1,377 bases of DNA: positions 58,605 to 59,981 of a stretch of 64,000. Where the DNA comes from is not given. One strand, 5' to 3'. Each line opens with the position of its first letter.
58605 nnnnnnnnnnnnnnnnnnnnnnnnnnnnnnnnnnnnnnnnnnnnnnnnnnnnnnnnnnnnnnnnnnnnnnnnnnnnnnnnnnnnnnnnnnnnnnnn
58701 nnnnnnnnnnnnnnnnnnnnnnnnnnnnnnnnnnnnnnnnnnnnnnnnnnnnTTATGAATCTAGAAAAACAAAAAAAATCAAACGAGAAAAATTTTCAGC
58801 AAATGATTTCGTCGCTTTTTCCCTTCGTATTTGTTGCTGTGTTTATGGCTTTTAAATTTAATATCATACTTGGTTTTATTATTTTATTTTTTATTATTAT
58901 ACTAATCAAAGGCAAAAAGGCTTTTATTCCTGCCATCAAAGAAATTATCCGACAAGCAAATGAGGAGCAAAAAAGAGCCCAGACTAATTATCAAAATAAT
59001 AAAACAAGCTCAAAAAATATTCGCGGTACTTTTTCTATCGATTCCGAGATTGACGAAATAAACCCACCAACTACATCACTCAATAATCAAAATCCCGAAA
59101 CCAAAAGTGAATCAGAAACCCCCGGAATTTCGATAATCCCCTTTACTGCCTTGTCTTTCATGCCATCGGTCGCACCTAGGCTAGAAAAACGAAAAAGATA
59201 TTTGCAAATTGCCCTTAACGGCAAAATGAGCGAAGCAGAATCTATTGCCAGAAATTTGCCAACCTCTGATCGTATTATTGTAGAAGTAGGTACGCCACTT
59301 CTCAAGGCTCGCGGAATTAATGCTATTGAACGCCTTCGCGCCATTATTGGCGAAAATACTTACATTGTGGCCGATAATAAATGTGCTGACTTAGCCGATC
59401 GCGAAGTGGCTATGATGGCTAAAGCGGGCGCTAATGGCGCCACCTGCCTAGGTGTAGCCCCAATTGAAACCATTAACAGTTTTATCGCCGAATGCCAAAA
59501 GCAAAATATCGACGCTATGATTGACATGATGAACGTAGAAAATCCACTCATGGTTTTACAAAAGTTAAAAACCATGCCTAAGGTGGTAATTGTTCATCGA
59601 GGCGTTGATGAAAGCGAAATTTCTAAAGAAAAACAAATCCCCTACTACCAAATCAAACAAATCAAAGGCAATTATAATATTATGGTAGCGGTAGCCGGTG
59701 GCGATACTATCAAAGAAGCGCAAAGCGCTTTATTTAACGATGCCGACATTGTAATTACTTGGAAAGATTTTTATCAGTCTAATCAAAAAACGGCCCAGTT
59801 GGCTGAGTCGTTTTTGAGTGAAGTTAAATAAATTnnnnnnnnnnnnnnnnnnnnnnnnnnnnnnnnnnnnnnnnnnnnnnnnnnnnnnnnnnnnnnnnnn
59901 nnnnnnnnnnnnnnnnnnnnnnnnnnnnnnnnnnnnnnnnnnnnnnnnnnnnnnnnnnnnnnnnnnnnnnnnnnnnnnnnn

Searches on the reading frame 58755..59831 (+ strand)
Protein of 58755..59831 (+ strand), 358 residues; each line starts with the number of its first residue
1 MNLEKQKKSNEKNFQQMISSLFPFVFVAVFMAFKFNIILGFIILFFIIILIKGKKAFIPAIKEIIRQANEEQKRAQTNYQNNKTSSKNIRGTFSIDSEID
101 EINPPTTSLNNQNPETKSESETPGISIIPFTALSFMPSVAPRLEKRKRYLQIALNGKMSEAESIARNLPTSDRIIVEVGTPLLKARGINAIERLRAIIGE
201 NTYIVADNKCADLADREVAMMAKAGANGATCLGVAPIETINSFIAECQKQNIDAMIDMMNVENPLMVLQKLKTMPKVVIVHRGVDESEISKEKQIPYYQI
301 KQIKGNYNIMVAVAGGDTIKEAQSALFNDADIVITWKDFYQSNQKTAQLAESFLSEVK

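Call 5: search_protein_families(library=pfam, proteins=[window:58755-59831:+], max_evalue=0.01)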
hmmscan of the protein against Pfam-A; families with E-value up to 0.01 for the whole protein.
window:58755-59831:+ (358 aa): 1 family
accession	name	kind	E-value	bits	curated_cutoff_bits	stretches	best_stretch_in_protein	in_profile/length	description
PF00215.30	OMPdecase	-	4.6e-18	66.4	27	1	149-334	2-203/221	Orotidine 5'-phosphate decarboxylase / HUMPS family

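Call 6: search_protein_families(library=ncbifam, proteins=[window:58755-59831:+], max_evalue=0.01)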
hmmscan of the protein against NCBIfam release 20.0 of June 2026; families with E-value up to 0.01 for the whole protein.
window:58755-59831:+ (358 aa): 6 families
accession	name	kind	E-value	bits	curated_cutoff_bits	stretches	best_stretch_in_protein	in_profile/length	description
NF009833.0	PRK13307.1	equivalog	5.1e-50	170.5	274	1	147-357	172-379/392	bifunctional 5,6,7,8-tetrahydromethanopterin hydro-lyase/3-hexulose-6-phosphate synthase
TIGR03128.2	RuMP_HxlA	equivalog_domain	2.1e-28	99.4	200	1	150-347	1-196/205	3-hexulose-6-phosphate synthase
NF005442.0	PRK07028.1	equivalog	4.6e-28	98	593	1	148-346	4-200/430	bifunctional hexulose-6-phosphate synthase/ribonuclease regulator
NF041755.1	RuMP_HxlAB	equivalog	5e-26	91.6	500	1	149-343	5-197/391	bifunctional 3-hexulose-6-phosphate synthase/6-phospho-3-hexuloisomerase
NF009832.1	PRK13306.1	subfamily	8.2e-14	51.6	250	1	149-341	4-195/215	3-dehydro-L-gulonate-6-phosphate decarboxylase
NF009831.0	PRK13305.1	equivalog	2.1e-11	43.6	294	1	148-353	4-207/220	3-keto-L-gulonate-6-phosphate decarboxylase UlaD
